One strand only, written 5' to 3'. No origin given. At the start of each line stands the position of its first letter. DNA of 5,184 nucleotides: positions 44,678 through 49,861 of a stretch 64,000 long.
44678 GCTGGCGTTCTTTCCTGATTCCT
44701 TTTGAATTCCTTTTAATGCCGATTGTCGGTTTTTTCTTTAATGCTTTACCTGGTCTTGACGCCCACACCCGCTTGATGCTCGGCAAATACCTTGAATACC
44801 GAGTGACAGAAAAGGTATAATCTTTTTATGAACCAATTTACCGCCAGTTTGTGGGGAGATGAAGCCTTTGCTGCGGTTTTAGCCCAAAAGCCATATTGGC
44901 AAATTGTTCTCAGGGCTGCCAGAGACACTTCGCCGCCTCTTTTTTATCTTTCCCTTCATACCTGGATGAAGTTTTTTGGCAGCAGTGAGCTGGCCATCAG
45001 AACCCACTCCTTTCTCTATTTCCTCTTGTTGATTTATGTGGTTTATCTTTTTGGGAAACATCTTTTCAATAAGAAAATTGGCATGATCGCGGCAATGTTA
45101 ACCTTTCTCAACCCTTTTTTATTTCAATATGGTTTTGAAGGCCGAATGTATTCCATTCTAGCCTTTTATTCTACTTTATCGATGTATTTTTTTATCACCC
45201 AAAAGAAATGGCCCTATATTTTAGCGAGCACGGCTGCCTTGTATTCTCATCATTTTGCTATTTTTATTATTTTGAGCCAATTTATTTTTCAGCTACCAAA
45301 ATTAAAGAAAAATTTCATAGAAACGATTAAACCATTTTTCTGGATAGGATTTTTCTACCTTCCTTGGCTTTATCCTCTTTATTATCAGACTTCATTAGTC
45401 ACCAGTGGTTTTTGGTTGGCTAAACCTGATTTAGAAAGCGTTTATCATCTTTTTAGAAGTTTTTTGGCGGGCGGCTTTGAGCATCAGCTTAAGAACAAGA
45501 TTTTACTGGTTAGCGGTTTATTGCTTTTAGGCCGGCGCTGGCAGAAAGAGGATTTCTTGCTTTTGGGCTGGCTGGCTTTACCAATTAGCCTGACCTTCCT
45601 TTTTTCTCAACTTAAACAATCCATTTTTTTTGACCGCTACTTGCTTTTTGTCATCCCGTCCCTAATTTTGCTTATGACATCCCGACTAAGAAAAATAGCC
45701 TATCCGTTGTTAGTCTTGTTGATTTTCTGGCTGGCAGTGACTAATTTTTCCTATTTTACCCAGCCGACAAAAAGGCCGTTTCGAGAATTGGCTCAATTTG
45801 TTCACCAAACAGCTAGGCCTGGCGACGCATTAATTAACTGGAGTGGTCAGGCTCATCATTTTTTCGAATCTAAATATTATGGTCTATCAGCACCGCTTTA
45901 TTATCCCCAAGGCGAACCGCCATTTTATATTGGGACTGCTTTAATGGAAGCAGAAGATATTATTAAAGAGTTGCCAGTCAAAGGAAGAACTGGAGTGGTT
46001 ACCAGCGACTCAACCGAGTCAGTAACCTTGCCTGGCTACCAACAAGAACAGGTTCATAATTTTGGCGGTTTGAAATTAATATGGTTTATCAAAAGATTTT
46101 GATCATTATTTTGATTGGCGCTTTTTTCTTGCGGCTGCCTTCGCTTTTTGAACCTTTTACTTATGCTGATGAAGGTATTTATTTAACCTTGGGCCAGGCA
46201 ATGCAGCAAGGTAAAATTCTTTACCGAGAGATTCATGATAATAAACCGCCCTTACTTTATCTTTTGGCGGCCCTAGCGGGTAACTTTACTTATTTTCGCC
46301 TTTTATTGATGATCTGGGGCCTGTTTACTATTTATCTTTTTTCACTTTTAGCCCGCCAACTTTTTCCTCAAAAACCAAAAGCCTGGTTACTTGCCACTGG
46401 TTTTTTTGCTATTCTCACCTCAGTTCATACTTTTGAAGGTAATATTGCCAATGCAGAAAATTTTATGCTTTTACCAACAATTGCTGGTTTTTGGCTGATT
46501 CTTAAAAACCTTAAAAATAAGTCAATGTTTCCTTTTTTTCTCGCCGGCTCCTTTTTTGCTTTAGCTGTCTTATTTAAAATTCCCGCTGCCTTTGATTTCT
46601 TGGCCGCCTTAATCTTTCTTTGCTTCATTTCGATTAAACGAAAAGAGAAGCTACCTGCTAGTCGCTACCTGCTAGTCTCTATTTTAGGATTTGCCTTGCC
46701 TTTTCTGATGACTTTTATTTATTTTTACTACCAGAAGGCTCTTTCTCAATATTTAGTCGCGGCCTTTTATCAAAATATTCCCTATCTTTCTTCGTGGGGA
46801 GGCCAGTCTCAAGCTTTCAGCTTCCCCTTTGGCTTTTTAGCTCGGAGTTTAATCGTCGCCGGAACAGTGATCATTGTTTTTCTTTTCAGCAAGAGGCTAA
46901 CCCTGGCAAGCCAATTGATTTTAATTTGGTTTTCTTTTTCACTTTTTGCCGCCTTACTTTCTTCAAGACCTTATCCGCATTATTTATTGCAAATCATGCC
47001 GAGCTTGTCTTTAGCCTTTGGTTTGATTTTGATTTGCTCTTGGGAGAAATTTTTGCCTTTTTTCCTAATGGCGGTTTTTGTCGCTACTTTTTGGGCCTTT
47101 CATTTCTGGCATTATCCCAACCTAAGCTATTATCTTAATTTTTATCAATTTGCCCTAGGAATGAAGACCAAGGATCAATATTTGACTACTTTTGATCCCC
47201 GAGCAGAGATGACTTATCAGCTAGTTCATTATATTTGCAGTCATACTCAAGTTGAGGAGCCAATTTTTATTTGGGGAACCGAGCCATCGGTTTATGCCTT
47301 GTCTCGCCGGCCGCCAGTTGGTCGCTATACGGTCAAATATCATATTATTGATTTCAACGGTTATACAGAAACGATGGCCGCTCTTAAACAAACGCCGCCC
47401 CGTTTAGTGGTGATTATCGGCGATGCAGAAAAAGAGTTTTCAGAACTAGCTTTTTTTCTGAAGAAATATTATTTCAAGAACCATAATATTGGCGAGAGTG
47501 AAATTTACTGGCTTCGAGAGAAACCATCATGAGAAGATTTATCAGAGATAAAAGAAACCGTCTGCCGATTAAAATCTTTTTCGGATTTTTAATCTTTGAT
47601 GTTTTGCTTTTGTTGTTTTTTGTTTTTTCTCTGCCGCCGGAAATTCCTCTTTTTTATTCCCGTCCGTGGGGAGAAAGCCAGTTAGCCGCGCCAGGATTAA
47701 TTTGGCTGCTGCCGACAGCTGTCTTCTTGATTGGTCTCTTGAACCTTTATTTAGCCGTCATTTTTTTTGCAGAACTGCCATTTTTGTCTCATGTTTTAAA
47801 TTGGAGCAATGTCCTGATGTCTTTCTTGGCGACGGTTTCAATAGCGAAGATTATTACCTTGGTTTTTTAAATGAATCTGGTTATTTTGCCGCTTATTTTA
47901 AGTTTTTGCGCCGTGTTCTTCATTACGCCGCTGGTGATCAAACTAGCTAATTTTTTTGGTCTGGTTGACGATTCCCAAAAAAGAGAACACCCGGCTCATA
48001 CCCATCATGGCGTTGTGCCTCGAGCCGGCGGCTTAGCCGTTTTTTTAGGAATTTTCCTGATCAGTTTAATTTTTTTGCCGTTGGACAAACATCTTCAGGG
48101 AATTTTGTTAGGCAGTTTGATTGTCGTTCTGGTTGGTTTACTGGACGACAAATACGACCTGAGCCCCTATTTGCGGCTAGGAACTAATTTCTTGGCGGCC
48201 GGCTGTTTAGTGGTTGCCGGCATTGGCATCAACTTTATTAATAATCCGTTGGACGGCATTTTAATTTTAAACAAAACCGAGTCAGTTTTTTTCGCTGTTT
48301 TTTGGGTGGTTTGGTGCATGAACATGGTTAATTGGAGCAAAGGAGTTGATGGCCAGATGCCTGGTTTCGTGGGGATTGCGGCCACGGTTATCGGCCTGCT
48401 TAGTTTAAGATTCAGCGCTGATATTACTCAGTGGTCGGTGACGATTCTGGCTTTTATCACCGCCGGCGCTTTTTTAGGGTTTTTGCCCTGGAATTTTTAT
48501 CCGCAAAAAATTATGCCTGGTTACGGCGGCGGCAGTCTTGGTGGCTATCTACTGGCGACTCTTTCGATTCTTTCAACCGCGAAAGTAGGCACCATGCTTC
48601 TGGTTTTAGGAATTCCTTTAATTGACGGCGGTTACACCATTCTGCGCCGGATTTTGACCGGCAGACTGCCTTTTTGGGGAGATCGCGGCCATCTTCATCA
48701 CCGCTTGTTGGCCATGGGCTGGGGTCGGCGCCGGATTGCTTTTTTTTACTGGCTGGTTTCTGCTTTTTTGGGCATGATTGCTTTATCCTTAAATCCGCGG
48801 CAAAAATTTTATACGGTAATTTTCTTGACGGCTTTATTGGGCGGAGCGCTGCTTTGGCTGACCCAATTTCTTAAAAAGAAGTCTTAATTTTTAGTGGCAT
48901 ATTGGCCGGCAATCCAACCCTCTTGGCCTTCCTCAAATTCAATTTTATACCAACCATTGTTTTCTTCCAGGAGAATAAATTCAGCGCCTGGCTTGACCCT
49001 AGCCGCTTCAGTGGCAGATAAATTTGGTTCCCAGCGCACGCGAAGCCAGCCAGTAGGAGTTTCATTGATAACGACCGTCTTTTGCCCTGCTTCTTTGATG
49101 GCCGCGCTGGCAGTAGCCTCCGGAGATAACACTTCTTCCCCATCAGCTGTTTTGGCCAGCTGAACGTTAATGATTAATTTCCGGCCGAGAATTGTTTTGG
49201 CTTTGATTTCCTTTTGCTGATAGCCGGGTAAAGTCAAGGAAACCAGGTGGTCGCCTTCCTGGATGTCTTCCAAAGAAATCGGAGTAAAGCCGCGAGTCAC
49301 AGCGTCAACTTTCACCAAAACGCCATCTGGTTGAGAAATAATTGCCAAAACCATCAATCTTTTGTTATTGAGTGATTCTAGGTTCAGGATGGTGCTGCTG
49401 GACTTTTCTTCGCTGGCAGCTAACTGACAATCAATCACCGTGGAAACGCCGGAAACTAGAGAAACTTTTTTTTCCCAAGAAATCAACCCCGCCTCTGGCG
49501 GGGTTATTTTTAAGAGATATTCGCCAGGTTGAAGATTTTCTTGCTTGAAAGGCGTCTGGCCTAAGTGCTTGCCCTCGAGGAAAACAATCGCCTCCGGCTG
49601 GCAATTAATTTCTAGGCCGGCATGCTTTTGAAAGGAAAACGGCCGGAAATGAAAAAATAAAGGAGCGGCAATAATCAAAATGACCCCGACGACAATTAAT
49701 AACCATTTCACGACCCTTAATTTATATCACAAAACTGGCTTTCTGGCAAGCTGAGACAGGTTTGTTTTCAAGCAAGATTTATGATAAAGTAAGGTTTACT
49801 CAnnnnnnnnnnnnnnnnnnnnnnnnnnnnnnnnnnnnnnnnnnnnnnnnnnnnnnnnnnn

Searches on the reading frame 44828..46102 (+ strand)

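Call 27: search_protein_families(library=pfam, proteins=[window:44828-46102:+], max_evalue=0.001)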
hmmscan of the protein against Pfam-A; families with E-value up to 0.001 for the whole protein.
window:44828-46102:+ (424 aa): 1 family
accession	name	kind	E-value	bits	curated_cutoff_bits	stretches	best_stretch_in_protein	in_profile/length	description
PF13231.12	PMT_2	-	3.1e-08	34.4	26.1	1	35-179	2-152/160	Dolichyl-phosphate-mannose-protein mannosyltransferase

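Call 49: search_protein_families(library=ncbifam, proteins=[window:44828-46102:+], max_evalue=0.01)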
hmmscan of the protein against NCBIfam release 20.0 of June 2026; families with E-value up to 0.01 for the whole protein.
window:44828-46102:+ (424 aa): 2 families
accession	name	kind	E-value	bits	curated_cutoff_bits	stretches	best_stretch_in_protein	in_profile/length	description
NF052499.1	MnslTaseMT1671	equivalog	1.1e-09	37.3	900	2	246-336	306-405/523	mannosyltransferase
TIGR04154.1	archaeo_STT3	subfamily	0.0034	15.8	450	1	63-97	104-138/831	oligosaccharyl transferase, archaeosortase A system-associated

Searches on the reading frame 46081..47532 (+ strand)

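Call 27: search_protein_families(library=pfam, proteins=[window:46081-47532:+], max_evalue=0.001)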
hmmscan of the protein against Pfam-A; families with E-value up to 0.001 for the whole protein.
window:46081-47532:+ (483 aa): 1 family
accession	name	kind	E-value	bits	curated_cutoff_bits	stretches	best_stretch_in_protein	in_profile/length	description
PF13231.12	PMT_2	-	5.1e-05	24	26.1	1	63-208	14-153/160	Dolichyl-phosphate-mannose-protein mannosyltransferase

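Call 49: search_protein_families(library=ncbifam, proteins=[window:46081-47532:+], max_evalue=0.01)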
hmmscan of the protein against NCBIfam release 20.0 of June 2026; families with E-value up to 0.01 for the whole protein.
window:46081-47532:+ (483 aa): 0 families

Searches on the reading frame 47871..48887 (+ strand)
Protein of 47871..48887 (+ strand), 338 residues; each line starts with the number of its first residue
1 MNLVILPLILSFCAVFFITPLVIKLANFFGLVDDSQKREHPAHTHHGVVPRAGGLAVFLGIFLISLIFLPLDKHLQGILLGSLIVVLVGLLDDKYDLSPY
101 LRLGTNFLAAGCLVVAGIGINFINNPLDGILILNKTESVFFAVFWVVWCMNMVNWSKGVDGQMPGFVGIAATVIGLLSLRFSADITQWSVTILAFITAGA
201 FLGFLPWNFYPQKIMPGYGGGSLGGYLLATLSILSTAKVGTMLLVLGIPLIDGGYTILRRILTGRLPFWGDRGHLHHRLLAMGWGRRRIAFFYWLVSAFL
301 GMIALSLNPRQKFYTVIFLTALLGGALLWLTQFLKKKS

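Call 27: search_protein_families(library=pfam, proteins=[window:47871-48887:+], max_evalue=0.001)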
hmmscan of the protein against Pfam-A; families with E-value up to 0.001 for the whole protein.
window:47871-48887:+ (338 aa): 1 family
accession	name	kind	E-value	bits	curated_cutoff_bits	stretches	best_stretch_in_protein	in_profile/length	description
PF00953.26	Glycos_transf_4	-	1.2e-26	94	27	1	77-235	3-159/160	Glycosyl transferase family 4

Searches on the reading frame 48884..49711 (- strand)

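Call 27: search_protein_families(library=pfam, proteins=[window:48884-49711:-], max_evalue=0.001)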
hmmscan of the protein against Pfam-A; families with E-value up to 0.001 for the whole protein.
window:48884-49711:- (275 aa): 4 families
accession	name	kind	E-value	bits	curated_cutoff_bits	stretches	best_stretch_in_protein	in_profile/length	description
PF08308.17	PEGA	-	3.8e-15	56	20.8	2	121-184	3-66/71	PEGA domain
PF08239.17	SH3_3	-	1e-10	42.1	27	1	223-271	3-52/54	Bacterial SH3 domain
PF06347.19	SH3_4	-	3.9e-05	23.8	24.1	1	225-268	7-50/56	Bacterial SH3 domain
PF00018.34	SH3_1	-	9.5e-05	22.4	22.9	0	240-267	17-46/48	SH3 domain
